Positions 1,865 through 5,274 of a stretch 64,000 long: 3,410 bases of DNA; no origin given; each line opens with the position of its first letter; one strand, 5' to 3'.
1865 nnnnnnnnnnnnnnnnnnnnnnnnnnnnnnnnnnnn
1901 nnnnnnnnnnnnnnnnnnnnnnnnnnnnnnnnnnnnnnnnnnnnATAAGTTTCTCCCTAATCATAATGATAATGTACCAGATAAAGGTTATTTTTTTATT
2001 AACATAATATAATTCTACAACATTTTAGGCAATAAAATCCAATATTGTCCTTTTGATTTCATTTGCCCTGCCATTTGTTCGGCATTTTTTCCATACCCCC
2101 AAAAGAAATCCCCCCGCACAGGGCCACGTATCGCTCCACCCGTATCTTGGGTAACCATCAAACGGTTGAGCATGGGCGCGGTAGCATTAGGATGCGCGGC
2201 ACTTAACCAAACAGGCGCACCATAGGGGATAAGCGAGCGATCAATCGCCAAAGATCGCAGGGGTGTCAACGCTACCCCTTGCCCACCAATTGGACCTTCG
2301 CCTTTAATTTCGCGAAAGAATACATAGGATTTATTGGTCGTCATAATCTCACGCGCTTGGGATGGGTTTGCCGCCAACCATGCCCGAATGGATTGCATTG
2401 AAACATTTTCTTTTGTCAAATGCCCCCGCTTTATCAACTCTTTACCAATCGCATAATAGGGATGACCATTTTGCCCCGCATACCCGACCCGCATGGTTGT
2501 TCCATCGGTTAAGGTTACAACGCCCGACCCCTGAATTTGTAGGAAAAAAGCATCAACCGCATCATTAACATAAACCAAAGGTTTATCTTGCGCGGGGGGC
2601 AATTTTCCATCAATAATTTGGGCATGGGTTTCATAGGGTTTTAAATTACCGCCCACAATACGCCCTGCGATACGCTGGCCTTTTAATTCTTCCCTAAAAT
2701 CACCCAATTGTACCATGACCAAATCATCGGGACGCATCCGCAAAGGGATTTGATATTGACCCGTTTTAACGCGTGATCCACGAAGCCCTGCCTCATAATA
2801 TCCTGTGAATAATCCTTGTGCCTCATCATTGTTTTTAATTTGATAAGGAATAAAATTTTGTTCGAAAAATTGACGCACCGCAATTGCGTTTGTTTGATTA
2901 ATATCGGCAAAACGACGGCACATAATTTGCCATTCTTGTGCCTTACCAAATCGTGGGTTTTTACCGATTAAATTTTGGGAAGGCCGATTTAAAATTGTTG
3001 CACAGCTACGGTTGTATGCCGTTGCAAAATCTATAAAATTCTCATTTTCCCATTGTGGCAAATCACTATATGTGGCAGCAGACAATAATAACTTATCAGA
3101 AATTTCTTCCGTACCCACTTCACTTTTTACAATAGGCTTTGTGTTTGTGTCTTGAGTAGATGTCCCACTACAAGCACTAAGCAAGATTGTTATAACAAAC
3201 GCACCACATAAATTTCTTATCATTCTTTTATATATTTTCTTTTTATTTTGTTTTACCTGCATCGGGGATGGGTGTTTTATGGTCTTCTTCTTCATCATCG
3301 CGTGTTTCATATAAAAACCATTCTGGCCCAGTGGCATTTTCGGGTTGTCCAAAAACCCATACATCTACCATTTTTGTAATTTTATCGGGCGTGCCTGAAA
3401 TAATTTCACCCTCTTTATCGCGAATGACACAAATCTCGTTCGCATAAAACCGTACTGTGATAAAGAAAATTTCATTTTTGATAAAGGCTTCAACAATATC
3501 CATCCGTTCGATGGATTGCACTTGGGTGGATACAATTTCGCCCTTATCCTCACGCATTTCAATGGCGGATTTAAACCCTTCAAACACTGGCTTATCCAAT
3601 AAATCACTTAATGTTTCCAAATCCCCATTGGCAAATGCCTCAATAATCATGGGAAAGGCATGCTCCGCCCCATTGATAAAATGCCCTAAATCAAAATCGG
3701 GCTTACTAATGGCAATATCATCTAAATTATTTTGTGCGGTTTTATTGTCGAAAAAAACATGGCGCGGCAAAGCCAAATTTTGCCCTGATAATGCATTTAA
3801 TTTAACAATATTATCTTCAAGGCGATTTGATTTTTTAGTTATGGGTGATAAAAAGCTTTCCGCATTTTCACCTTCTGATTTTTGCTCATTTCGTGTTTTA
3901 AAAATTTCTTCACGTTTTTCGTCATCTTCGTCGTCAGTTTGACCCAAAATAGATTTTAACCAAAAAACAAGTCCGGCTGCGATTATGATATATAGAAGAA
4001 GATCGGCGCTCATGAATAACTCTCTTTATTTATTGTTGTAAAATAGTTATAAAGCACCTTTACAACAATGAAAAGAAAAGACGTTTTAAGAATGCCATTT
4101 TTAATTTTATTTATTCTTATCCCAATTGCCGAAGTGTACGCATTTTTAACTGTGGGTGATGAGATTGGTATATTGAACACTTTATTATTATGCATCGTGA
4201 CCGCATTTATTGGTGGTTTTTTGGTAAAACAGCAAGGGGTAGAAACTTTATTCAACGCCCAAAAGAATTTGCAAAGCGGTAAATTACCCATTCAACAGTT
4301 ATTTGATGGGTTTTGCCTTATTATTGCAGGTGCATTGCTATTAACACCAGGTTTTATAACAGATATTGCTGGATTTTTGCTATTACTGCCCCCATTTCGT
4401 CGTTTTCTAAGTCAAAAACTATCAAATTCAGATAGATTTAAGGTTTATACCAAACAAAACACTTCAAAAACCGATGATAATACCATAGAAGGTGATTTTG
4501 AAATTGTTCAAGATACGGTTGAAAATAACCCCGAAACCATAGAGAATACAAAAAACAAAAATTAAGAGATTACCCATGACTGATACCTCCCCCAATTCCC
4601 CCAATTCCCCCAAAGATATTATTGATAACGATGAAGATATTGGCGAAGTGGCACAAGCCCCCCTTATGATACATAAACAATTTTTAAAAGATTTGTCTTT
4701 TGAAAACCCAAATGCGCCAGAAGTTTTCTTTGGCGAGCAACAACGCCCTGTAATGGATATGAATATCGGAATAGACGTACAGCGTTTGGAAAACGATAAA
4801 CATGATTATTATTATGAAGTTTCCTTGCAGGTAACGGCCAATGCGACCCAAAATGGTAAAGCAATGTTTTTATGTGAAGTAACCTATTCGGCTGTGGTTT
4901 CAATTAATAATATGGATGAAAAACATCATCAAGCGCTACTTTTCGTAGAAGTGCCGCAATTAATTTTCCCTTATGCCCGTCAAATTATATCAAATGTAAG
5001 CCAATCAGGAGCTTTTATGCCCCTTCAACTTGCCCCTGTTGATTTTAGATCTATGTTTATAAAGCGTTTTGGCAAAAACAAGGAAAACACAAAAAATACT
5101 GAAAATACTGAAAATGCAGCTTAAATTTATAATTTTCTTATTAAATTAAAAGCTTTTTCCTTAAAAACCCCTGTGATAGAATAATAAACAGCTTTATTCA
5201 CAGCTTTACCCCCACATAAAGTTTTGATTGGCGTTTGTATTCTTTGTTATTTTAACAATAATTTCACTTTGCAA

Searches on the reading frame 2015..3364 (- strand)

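Call 9: search_protein_families(library=pfam, proteins=[window:2015-3364:-], max_evalue=0.01)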
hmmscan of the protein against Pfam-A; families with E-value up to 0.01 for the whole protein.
window:2015-3364:- (449 aa): 2 families
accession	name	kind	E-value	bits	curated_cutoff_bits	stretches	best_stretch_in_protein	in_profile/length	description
PF03562.22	MltA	-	3.9e-60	203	24.3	1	185-351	1-163/163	MltA specific insert domain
PF06725.17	3D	-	4.1e-22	78.6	23.8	1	370-444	1-71/72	3D domain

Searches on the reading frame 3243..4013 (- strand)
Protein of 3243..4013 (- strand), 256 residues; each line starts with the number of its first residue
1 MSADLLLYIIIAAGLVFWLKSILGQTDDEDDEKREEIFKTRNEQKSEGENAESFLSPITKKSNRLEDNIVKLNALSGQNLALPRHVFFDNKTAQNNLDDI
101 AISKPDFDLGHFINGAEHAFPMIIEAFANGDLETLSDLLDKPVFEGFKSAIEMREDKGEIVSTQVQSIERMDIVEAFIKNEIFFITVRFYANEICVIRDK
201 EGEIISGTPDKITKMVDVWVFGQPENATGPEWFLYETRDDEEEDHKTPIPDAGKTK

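Call 9: search_protein_families(library=pfam, proteins=[window:3243-4013:-], max_evalue=0.01)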
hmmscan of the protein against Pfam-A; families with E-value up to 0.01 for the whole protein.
window:3243-4013:- (256 aa): 1 family
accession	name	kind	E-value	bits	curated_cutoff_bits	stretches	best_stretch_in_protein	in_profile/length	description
PF04280.21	Tim44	-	6.1e-37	127.4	29.6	1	96-237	4-145/147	Tim44-like domain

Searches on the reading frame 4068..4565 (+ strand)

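Call 9: search_protein_families(library=pfam, proteins=[window:4068-4565:+], max_evalue=0.01)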
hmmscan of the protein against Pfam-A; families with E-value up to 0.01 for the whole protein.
window:4068-4565:+ (165 aa): 1 family
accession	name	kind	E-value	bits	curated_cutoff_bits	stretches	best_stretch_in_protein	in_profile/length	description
PF04186.18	FxsA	-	8.5e-37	126.1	25.2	1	13-119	1-107/109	FxsA cytoplasmic membrane protein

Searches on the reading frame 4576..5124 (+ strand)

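Call 9: search_protein_families(library=pfam, proteins=[window:4576-5124:+], max_evalue=0.01)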
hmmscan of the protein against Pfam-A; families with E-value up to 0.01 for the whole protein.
window:4576-5124:+ (182 aa): 1 family
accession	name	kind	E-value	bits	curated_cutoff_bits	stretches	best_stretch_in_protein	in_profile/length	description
PF02556.19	SecB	-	2.8e-43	147.7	26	1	26-164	4-137/141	Preprotein translocase subunit SecB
